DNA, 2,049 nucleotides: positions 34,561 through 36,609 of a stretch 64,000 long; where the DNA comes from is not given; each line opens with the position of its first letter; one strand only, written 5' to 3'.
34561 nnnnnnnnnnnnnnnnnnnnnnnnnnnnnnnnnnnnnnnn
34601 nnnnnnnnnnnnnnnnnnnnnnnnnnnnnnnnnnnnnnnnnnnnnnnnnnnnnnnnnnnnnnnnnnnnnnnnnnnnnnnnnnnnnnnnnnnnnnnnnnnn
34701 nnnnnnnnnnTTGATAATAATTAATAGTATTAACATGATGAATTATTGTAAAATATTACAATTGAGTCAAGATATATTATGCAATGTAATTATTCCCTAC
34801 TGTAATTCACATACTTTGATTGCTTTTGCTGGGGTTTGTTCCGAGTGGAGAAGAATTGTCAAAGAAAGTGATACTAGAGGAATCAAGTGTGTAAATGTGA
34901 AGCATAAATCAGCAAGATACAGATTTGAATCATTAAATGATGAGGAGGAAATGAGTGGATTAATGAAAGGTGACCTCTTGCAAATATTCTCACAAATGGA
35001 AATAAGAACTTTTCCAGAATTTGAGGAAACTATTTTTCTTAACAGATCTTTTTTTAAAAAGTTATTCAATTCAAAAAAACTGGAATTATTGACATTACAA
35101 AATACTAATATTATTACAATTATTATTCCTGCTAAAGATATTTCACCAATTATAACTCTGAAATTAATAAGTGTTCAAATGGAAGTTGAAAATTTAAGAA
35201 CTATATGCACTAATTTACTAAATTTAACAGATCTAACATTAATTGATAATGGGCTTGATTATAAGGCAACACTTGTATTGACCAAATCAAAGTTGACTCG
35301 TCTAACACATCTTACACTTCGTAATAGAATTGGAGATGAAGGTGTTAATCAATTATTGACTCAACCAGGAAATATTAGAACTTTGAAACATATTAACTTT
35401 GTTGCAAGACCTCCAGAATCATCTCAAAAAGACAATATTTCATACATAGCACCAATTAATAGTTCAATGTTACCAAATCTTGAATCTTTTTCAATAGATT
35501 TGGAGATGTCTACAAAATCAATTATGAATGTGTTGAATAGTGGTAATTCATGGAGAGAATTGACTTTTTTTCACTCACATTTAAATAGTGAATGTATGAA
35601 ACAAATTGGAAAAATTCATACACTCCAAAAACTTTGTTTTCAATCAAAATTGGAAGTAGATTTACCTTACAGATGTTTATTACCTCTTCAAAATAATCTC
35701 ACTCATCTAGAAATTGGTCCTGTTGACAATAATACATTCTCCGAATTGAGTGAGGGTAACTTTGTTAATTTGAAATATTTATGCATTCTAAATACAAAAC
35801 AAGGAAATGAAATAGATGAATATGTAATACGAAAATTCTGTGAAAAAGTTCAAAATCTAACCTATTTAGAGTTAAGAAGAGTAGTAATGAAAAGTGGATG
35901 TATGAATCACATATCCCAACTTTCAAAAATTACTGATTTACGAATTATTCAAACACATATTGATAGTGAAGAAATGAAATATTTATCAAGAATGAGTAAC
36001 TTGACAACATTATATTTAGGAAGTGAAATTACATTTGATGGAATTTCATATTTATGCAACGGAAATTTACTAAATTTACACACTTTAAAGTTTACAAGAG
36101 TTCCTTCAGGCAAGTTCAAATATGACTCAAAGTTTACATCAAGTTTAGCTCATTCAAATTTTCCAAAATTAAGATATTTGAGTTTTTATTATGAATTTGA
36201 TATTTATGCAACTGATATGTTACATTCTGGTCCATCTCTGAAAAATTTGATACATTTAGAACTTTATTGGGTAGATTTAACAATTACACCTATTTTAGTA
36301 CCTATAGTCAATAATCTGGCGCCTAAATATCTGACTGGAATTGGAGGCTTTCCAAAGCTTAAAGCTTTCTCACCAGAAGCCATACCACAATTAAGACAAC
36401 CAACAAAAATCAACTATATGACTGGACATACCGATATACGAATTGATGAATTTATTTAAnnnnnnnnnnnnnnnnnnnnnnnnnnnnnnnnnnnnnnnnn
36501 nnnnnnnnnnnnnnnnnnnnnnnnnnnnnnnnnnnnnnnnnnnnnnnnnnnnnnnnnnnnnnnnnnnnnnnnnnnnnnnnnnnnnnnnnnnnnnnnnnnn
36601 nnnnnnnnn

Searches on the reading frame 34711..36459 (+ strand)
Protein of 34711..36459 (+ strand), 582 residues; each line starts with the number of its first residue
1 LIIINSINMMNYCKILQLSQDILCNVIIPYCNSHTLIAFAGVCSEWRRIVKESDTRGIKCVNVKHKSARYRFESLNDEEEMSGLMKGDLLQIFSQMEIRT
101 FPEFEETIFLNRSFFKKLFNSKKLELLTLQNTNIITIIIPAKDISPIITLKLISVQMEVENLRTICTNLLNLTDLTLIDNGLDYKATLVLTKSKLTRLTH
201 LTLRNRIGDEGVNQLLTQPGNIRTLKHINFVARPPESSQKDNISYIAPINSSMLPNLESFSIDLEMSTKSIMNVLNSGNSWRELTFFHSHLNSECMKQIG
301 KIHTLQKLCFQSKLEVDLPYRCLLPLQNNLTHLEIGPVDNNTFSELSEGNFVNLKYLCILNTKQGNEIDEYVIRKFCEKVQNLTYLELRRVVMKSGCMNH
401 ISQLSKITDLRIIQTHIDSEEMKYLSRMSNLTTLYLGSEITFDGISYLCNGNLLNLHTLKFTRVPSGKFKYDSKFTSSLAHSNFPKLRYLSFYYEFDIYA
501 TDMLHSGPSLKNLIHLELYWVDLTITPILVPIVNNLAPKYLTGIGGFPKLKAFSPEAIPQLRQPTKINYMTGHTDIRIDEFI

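Call 19: search_protein_families(library=pfam, proteins=[window:34711-36459:+], max_evalue=0.0001)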
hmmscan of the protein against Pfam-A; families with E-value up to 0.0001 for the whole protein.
window:34711-36459:+ (582 aa): 1 family
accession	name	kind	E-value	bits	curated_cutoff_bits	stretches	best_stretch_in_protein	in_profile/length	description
PF23598.1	LRR_14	-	4.9e-08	32.5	40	1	296-523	107-323/353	Leucine-rich repeat region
